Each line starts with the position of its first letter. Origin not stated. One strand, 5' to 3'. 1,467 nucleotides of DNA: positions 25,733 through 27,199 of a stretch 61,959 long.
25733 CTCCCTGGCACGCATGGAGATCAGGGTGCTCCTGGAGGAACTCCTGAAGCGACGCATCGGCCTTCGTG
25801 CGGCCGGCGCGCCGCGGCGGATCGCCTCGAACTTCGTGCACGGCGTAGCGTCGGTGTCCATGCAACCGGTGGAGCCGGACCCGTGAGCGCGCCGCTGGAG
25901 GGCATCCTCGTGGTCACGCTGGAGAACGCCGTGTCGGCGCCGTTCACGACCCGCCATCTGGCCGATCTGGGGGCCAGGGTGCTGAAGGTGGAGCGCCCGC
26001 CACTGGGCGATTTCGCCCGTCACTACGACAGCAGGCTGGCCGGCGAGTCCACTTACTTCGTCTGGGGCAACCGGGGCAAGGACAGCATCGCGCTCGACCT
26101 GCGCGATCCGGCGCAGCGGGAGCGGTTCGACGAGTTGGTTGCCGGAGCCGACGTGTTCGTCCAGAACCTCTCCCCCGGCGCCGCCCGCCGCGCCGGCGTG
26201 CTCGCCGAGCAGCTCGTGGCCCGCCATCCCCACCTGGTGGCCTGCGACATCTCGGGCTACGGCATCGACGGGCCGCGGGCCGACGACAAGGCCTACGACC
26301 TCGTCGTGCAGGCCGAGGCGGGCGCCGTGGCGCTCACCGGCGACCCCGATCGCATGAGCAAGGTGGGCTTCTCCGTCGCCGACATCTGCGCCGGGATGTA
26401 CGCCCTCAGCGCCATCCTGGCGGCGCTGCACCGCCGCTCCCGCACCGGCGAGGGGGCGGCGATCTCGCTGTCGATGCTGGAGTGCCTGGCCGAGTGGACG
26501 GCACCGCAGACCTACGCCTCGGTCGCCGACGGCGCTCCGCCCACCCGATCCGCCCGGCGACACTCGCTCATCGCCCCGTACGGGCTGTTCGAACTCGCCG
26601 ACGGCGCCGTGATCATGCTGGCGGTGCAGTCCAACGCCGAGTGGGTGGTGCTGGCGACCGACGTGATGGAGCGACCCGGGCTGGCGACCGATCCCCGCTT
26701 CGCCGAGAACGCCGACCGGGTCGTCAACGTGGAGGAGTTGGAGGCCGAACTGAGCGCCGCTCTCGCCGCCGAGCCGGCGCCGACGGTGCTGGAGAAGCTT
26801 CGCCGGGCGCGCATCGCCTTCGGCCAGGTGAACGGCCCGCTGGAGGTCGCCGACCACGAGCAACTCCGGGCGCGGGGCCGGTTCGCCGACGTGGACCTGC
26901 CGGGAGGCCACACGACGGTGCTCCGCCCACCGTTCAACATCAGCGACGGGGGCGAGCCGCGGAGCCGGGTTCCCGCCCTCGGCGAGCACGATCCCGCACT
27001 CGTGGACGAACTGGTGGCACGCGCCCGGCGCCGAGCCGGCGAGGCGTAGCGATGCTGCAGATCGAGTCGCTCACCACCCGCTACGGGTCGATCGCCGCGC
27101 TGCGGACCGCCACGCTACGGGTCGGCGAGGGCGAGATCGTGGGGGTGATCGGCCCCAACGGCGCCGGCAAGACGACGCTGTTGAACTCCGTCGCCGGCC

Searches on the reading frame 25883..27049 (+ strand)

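Call 12: search_protein_families(library=pfam, proteins=[window:25883-27049:+])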
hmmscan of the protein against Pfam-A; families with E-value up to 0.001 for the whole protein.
window:25883-27049:+ (388 aa): 1 family
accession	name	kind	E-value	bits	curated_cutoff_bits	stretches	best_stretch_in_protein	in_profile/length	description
PF02515.22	CoA_transf_3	-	4.3e-102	342.4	23.3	1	5-369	1-365/366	CoA-transferase family III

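Call 39: search_protein_families(library=ncbifam, proteins=[window:25883-27049:+], max_evalue=1e-10)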
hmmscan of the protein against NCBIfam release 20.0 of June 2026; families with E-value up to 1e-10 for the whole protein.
window:25883-27049:+ (388 aa): 6 families
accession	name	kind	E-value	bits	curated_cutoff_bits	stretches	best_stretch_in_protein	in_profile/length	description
NF052585.1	SucGlutTfsCaiB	equivalog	6.2e-61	206.2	750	1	3-380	6-391/394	succinate--glutarate CoA-transferase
NF008511.0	PRK11430.1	equivalog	7.7e-60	203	522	1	3-332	8-336/381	CoA:oxalate CoA-transferase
NF041294.1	Scnl_mescCoAtase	equivalog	1.5e-57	195.4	700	1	5-374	4-380/381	succinyl-CoA:mesaconate CoA-transferase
NF003809.0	PRK05398.1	subfamily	8.3e-48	163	442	1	1-201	1-203/416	formyl-CoA transferase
TIGR03253.1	oxalate_frc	equivalog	6.2e-47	160.2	504.2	1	3-200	2-201/416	formyl-CoA transferase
NF002914.1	PRK03525.1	equivalog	1.7e-28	99.7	413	1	4-342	9-344/400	L-carnitine CoA-transferase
